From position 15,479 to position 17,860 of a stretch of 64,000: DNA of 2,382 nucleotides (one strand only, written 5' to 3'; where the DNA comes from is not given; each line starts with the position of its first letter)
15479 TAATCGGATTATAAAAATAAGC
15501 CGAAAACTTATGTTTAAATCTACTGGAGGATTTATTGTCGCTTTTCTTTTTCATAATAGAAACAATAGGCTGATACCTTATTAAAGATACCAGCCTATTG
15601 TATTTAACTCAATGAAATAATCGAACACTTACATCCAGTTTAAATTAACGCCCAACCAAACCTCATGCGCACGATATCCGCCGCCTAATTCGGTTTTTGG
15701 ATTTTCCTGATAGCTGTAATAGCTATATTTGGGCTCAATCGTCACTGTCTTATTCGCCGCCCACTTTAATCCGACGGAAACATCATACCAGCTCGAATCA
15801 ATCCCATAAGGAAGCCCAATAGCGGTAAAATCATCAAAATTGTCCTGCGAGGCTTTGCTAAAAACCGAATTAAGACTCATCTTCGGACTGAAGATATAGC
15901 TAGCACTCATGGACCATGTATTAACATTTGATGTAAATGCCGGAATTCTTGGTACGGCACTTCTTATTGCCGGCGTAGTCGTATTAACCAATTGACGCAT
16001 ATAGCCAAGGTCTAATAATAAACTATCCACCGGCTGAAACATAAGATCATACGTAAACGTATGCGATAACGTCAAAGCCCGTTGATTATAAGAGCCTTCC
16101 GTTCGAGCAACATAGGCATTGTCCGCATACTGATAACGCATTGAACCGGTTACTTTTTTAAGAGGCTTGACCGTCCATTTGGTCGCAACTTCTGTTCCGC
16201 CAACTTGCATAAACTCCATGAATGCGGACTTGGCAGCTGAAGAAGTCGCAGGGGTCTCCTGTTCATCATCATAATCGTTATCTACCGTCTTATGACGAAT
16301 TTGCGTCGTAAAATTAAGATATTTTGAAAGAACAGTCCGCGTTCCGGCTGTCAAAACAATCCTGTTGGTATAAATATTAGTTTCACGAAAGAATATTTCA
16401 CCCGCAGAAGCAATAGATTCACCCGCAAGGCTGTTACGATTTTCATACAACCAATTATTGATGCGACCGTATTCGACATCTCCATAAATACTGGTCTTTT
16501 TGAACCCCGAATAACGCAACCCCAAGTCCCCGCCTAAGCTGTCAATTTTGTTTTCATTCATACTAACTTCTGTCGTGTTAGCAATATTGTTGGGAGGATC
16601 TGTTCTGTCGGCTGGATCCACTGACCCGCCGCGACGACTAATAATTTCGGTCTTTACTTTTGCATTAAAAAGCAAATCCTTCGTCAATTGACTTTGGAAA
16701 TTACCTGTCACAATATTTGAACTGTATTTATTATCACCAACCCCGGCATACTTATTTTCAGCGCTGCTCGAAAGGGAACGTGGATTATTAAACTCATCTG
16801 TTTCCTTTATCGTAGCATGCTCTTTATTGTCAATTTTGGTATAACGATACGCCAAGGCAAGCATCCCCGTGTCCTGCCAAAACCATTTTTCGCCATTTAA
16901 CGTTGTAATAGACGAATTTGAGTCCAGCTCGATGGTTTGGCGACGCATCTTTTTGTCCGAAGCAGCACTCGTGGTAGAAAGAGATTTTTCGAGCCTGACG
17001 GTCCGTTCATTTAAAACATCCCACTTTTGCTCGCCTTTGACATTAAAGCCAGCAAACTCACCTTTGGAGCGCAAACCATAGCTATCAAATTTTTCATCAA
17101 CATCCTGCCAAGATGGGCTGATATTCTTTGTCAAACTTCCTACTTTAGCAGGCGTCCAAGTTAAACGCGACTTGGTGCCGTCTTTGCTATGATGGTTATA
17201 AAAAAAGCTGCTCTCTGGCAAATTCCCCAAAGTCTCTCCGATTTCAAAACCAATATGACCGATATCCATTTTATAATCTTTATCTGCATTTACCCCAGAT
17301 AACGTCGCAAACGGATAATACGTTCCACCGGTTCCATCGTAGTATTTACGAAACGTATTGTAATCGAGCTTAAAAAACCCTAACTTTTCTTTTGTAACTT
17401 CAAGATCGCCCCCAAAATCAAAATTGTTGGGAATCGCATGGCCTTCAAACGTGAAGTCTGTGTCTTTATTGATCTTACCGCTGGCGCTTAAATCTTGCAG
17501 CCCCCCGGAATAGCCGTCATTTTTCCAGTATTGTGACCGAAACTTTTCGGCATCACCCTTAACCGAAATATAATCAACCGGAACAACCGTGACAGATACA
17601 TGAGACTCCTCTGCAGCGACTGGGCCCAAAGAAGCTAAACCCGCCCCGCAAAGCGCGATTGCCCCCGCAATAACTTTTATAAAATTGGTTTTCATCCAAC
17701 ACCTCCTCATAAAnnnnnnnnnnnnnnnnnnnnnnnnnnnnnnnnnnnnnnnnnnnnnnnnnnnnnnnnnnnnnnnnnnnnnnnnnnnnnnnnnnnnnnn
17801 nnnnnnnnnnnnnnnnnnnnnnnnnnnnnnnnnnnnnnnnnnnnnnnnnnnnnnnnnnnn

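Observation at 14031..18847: Compact trans-envelope porin-cytochrome module: ImcH-like heptaheme inner-membrane cytochrome, 690-aa outer-membrane beta-barrel, periplasmic octaheme cytochrome and monoheme cytochrome c, next to hemA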

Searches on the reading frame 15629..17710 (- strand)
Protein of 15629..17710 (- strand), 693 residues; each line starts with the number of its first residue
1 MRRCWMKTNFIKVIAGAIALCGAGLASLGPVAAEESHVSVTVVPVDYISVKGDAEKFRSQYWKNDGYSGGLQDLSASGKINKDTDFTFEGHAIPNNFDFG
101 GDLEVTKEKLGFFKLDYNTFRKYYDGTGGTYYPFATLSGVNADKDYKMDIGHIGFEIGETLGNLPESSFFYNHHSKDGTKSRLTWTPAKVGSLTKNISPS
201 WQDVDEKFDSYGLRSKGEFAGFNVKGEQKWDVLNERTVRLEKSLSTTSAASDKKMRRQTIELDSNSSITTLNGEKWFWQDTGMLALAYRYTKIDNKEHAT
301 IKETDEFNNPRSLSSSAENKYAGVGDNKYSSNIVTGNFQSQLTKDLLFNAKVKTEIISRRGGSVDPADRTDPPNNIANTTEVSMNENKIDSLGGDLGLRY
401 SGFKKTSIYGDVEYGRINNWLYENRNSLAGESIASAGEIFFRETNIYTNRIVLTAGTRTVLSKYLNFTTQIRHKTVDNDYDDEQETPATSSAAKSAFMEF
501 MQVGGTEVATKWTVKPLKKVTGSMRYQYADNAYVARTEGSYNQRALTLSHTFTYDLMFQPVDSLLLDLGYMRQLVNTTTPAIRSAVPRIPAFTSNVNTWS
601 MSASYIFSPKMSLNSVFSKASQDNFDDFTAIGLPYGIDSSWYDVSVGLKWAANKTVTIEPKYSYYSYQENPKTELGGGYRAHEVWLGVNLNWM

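Call 3: search_protein_families(library=pfam, proteins=[window:15629-17710:-], max_evalue=0.01)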
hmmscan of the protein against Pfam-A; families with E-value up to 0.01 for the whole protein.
window:15629-17710:- (693 aa): 0 families

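Call 4: search_protein_families(library=ncbifam, proteins=[window:15629-17710:-], max_evalue=0.01)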
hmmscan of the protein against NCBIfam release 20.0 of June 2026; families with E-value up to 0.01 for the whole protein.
window:15629-17710:- (693 aa): 0 families

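Call 6: find_homologous_proteins(query=window:15629-17710:-)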
Query window:15629-17710:- (693 aa): 43 proteins with E <= 0.001 among 8000 candidates.
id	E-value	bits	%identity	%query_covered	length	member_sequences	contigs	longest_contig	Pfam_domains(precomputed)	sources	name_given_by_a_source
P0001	0.0e+0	1568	100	99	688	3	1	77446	-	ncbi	-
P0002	0.0e+0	1246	78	99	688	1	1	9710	-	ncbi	-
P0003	0.0e+0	1140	70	99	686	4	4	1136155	-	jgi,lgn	jgi:hypothetical protein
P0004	1.8e-293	993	62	99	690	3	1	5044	-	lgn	-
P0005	2.0e-241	821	54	99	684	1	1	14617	-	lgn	-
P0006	6.4e-169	582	42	100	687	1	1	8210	-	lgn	-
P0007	1.4e-155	538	41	98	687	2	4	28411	-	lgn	-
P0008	5.6e-151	522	39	99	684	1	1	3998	-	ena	-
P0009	2.3e-149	517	39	98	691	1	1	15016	-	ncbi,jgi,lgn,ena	-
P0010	1.8e-145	504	38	96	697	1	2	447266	-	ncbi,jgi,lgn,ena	-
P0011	4.3e-144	500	38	98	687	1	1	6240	-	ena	-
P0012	3.2e-143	497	37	96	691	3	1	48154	-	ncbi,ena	-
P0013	3.7e-143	497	38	100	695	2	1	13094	-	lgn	-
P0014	2.4e-139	484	38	97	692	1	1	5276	-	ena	-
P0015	1.5e-135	471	39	94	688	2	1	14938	-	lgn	-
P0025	2.4e-129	451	35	97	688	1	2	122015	-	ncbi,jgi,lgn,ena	-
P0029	1.6e-124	435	36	93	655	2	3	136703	-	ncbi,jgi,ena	-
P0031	7.3e-124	433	35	99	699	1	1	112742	-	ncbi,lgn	-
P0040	6.2e-74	268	28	96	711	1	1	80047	-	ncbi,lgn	-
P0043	6.0e-19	86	23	95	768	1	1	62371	PF07635.17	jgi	jgi:hypothetical protein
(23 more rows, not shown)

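Call 7: find_related_loci(query=window:15629-17710:-, collection=genome_contigs, flank=8000)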
Query window:15629-17710:- (693 aa) in genome_contigs; peptide patterns used: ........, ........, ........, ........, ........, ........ (x = any residue, [..] = any of these).
26 stretches matched a pattern; 2 encode a relative of the query (tblastn E <= 1e-3); 2 distinct loci.
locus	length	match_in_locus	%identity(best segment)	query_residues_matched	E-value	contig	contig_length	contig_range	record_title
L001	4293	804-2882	95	1-693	0e+0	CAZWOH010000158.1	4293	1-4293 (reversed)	MAG TPA_asm: uncultured Planctomycetales bacterium isolate binchicken_co346_31 genome assembly, contig: NODE_7646_length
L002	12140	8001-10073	65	2-693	0e+0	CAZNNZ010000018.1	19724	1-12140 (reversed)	MAG TPA_asm: uncultured Planctomycetales bacterium isolate SRP278252_co2_854 genome assembly, contig: NODE_5609_length_1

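Call 11: find_encoding_contigs(protein=P0010, flank=8000, max_places=2)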
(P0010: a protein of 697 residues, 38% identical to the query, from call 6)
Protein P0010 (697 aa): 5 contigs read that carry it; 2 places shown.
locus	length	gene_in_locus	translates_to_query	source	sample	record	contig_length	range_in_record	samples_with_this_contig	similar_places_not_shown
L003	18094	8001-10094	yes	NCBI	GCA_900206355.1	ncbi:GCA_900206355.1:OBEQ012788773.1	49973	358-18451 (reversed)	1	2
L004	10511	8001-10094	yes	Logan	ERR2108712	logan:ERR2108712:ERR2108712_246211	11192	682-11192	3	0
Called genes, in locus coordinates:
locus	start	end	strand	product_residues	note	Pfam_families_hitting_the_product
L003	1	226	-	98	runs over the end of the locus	-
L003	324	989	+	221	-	PF00027:cNMP_binding, PF13545:HTH_Crp_2, PF00325:Crp (weak), PF12840:HTH_20 (faint)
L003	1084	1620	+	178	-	PF01814:Hemerythrin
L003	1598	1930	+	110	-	-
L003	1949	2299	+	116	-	-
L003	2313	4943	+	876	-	PF00690:Cation_ATPase_N, PF00122:E1-E2_ATPase, PF00702:Hydrolase, PF13246:Cation_ATPase, PF08282:Hydrolase_3 (faint), PF00689:Cation_ATPase_C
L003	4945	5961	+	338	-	PF07731:Cu-oxidase_2 (faint), PF07732:Cu-oxidase_3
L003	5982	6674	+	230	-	PF14686:fn3_3 (weak), PF13620:CarboxypepD_reg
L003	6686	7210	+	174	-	PF27139:Aq_1264_TM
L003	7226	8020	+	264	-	PF14522:Cytochrome_C7 (faint), PF22113:Mtrc-MtrF_II-IV_dom (faint), PF22678:Cytochrom_c_NrfB-like (faint), PF14537:Cytochrom_c3_2 (faint), PF09699:Paired_CXXCH_1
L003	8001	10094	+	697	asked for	-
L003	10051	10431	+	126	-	-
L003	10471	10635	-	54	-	-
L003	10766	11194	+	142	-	PF09969:DUF2203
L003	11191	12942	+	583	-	PF01558:POR, PF01855:POR_N, PF17147:PFOR_II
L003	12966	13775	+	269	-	PF02775:TPP_enzyme_C, PF12367:PFO_beta_C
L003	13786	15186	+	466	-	PF00206:Lyase_1, PF10415:FumaraseC_C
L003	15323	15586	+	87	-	PF04014:MazE_antitoxin, PF15937:PrlF_antitoxin (weak)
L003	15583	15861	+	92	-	-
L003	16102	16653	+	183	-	PF10543:ORF6N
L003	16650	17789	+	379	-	PF20582:UPF0758_N (faint), PF17761:DUF1016_N, PF00565:SNase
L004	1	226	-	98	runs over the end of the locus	-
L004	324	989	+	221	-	PF00027:cNMP_binding, PF13545:HTH_Crp_2, PF00325:Crp (weak), PF12840:HTH_20 (faint)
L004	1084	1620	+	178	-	PF01814:Hemerythrin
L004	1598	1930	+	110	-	-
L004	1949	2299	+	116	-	-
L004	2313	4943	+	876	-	PF00690:Cation_ATPase_N, PF00122:E1-E2_ATPase, PF00702:Hydrolase, PF13246:Cation_ATPase, PF08282:Hydrolase_3 (faint), PF00689:Cation_ATPase_C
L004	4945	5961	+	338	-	PF07731:Cu-oxidase_2 (faint), PF07732:Cu-oxidase_3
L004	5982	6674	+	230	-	PF14686:fn3_3 (weak), PF13620:CarboxypepD_reg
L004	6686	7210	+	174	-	PF27139:Aq_1264_TM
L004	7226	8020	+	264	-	PF14522:Cytochrome_C7 (faint), PF22113:Mtrc-MtrF_II-IV_dom (faint), PF22678:Cytochrom_c_NrfB-like (faint), PF14537:Cytochrom_c3_2 (faint), PF09699:Paired_CXXCH_1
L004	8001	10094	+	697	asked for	-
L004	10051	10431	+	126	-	-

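Call 12: find_encoding_contigs(protein=P0003, flank=8000, max_places=1)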
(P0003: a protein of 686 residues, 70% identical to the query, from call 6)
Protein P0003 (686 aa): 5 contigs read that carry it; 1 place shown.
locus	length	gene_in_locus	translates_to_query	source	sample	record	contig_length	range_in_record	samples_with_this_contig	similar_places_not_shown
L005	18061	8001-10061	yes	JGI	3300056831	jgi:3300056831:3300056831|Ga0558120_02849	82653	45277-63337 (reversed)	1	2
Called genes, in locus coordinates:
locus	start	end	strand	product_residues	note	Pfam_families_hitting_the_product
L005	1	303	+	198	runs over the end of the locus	PF01914:MarC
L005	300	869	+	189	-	PF18955:DUF5698, PF10035:DUF2179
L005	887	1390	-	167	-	PF00072:Response_reg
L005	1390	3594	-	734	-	PF13426:PAS_9, PF08448:PAS_4, PF13426:PAS_9, PF00989:PAS, PF08448:PAS_4, PF13426:PAS_9, PF00512:HisKA, PF02518:HATPase_c, +5 more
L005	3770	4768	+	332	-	PF00989:PAS, PF13188:PAS_8 (weak), PF08448:PAS_4 (weak), PF13426:PAS_9, PF08447:PAS_3 (weak), PF00196:GerE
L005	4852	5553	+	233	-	PF00027:cNMP_binding, PF13545:HTH_Crp_2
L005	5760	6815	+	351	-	PF05201:GlutR_N, PF01488:Shikimate_DH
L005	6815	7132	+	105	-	-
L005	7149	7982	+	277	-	PF22113:Mtrc-MtrF_II-IV_dom (faint), PF14537:Cytochrom_c3_2 (faint), PF14522:Cytochrome_C7 (faint), PF22678:Cytochrom_c_NrfB-like (weak), PF09699:Paired_CXXCH_1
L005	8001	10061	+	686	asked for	-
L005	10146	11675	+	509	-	PF03264:Cytochrom_NNT (weak), PF14522:Cytochrome_C7 (faint), PF14537:Cytochrom_c3_2 (weak)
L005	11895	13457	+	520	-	PF02541:Ppx-GppA, PF21447:Ppx-GppA_III, PF24391:HD-CE, PF01966:HD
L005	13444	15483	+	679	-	PF13089:PP_kinase_N, PF02503:PP_kinase, PF17941:PP_kinase_C_1, PF13091:PLDc_2 (faint), PF13090:PP_kinase_C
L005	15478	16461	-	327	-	PF00480:ROK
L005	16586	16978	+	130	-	-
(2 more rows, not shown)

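Call 13: find_encoding_contigs(protein=P0025, flank=8000, max_places=1)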
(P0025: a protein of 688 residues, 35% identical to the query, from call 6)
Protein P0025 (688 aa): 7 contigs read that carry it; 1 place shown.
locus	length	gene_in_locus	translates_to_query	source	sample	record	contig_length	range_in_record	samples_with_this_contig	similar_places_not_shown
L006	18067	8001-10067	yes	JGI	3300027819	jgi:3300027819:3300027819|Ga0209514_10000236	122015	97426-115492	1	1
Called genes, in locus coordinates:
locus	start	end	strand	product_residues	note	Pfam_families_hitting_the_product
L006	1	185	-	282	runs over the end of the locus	PF02790:COX2_TM, PF00116:COX2, PF13473:Cupredoxin_1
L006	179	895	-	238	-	PF13620:CarboxypepD_reg (weak)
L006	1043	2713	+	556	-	PF02310:B12-binding, PF04055:Radical_SAM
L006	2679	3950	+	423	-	PF05940:NnrS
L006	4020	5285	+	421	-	PF04055:Radical_SAM, PF06968:BATS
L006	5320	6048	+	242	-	PF03460:NIR_SIR_ferr, PF01077:NIR_SIR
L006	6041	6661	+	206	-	PF04055:Radical_SAM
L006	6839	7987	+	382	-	PF14537:Cytochrom_c3_2 (faint), PF22113:Mtrc-MtrF_II-IV_dom (faint), PF14522:Cytochrome_C7 (faint), PF22678:Cytochrom_c_NrfB-like (faint), PF09699:Paired_CXXCH_1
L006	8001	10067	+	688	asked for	-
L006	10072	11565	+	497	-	PF03264:Cytochrom_NNT, PF14522:Cytochrome_C7 (faint), PF14537:Cytochrom_c3_2 (faint)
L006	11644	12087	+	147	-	PF25471:TM_PetC (weak), PF00355:Rieske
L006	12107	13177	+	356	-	PF00033:Cytochrome_B, PF13631:Cytochrom_B_N_2, PF00032:Cytochrom_B_C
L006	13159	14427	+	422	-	PF09699:Paired_CXXCH_1 (faint), PF14522:Cytochrome_C7 (faint), PF14537:Cytochrom_c3_2 (weak)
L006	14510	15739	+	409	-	-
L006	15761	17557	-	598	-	PF01578:Cytochrom_C_asm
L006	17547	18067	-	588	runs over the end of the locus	PF05140:ResB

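Call 14: find_encoding_contigs(protein=P0040, flank=8000, max_places=1)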
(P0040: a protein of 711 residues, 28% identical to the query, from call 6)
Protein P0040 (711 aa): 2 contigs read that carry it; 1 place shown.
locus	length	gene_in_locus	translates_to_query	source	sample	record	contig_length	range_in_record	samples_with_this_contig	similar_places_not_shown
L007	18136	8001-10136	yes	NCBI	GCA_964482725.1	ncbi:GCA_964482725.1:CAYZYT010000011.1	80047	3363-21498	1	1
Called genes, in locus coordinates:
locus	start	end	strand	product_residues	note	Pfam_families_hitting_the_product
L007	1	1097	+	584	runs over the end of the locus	PF00515:TPR_1 (faint), PF07719:TPR_2 (faint), PF13414:TPR_11 (faint), PF13428:TPR_14 (faint), PF14559:TPR_19, PF23914:TPR_CcmH_CycH (weak), PF14559:TPR_19, PF21197:PgaA_barrel (weak), +8 more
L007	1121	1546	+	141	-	PF00383:dCMP_cyt_deam_1, PF14437:MafB19-deam, PF14439:Bd3614-deam (weak)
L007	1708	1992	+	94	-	-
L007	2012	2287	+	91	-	-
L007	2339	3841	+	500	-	PF03264:Cytochrom_NNT, PF14522:Cytochrome_C7 (faint), PF14537:Cytochrom_c3_2 (faint)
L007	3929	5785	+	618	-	PF02085:Cytochrom_CIII (faint), PF09699:Paired_CXXCH_1 (faint), PF14522:Cytochrome_C7 (faint), PF14537:Cytochrom_c3_2 (faint), PF22113:Mtrc-MtrF_II-IV_dom (faint), PF01292:Ni_hydr_CYTB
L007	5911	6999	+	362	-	PF05140:ResB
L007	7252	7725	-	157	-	-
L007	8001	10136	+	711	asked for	-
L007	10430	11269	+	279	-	PF01578:Cytochrom_C_asm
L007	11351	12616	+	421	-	PF05201:GlutR_N, PF01488:Shikimate_DH, PF00745:GlutR_dimer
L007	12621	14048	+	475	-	PF01379:Porphobil_deam, PF02602:HEM4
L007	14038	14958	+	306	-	PF00490:ALAD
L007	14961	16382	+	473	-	PF00202:Aminotran_3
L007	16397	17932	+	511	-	PF05368:NmrA, PF01370:Epimerase, PF13460:NAD_binding_10, PF11066:DUF2867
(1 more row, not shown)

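Call 15: find_encoding_contigs(protein=P0043, flank=8000, max_places=1)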
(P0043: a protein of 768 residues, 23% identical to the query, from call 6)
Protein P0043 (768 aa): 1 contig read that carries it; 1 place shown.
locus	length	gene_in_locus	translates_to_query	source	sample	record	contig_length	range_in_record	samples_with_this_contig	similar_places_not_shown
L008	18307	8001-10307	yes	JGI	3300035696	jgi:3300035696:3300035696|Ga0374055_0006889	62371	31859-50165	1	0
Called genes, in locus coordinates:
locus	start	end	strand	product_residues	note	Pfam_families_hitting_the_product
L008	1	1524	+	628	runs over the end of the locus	PF13306:LRR_5, PF13855:LRR_8 (faint), PF13306:LRR_5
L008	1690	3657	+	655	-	PF22848:ASD1_dom, PF06964:Alpha-L-AF_C (faint)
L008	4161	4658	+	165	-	PF09723:Zn_ribbon_8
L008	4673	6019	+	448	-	PF07690:MFS_1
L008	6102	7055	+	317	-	PF17957:Big_7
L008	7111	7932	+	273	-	PF22113:Mtrc-MtrF_II-IV_dom (faint), PF14522:Cytochrome_C7 (faint), PF14537:Cytochrom_c3_2 (faint), PF09699:Paired_CXXCH_1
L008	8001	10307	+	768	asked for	PF07635:PSCyt1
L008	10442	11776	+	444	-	PF01139:RtcB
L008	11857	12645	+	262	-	PF06439:3keto-disac_hyd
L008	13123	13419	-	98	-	PF01022:HTH_5 (weak), PF13601:HTH_34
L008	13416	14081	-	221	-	-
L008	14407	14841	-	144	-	-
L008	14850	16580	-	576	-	-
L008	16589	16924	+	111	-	-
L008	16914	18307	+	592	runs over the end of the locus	PF26549:Tricorn_N (faint), PF07676:PD40 (faint), PF26550:Tricorn_2nd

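Call 20: search_protein_families(library=pfam, alignment_id=A1, max_evalue=10)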
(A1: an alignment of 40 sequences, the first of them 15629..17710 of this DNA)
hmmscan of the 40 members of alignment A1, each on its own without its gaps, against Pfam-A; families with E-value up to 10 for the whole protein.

A. member 1, window:15629-17710:- (693 aa): 1 family
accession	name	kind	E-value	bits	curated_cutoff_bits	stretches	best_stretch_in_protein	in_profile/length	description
PF10677.15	DUF2490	-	0.56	10.3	29.8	1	601-690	7-80/186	Protein of unknown function (DUF2490)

B. families by the number of members that match (of 40 scanned): 17 families
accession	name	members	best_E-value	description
PF13505.12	OMP_b-brl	5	3.2e-06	Outer membrane protein beta-barrel domain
PF07635.16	PSCyt1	2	6.7e-17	Planctomycete cytochrome C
PF13442.11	Cytochrome_CBB3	2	0.00044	Cytochrome C oxidase, cbb3-type, subunit III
PF22297.1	PccH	2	0.0043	PccH Cytochrome c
PF22863.1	TraI_middle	2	0.028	TraI-like middle domain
PF10677.15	DUF2490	2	0.063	Protein of unknown function (DUF2490)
PF24464.1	Ig_F54D1_6_2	1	0.019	F54D1.6, Ig-like domain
PF18666.6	CBM64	1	0.029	Carbohydrate-binding module 64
PF21827.1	New_glue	1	0.038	New glue protein family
PF00034.26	Cytochrom_C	1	0.064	Cytochrome c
PF11296.14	DUF3097_C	1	0.073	DUF3097, C-terminal domain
PF02462.21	Opacity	1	0.12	Opacity family porin protein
PF21105.3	DyP_N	1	0.15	DyP dimeric alpha+beta barrel domain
PF13936.12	HTH_38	1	0.16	Helix-turn-helix domain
PF07326.16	RCS1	1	0.21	Regulator of chromosome segregation 1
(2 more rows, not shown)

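Call 21: search_solved_structures(query=A1, max_evalue=10)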
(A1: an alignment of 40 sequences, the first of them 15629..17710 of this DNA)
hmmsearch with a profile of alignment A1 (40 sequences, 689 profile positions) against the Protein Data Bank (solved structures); distinct sequences matched with E-value up to 10: 0.

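Call 32: predict_structure(alignment_id=A1)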
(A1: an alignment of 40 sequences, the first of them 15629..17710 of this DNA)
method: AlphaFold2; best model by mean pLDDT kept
length: 693 residues; sequences in the alignment: 40
mean_pLDDT: 86.7   pTM: 0.77
mean pLDDT of the five models: 86.7, 86.5, 86.2, 85.7, 85.5
residues with pLDDT >= 90: 395; 70-90: 210; 50-70: 63; < 50: 25
segments of 3 or more residues with pLDDT < 50: 1-10, 19-33
pLDDT, mean of each block of 10 residues (from residue 1): 37 54 40 68 94 89 91 92 93 90 92 96 80 77 84 94 85 96 82 84 96 93 95 96 84 88 97 92 96 95 83 66 91 97 93 97 82 70 93 96 93 96 88 79 92 97 93 95 72 67 96 93 97 87 92 96 95 91 69 90 94 96 76 73 96 92 93 75 95 75
secondary structure, 60 per line:
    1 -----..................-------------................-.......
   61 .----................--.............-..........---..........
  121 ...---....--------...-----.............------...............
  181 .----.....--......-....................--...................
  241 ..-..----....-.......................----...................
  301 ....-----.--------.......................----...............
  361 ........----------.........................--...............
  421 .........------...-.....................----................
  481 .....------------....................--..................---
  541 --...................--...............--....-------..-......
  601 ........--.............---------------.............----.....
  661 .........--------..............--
elements in order (helices of 4 or more, strands of 3 or more residues): H6-23 E37-52 H54-61 E66-81 E84-93 E98-107 E111-123 E127-130 E139-141 E147-159 E166-181 E186-190 E193-198 E200-219 E222-242 H250-253 E255-277 E282-304 E319-341 E346-368 E379-403 E406-429 E440-460 E465-485 E498-517 E520-537 E543-561 E564-578 H581-584 E595-608 E611-623 E639-651 E656-669 E678-691
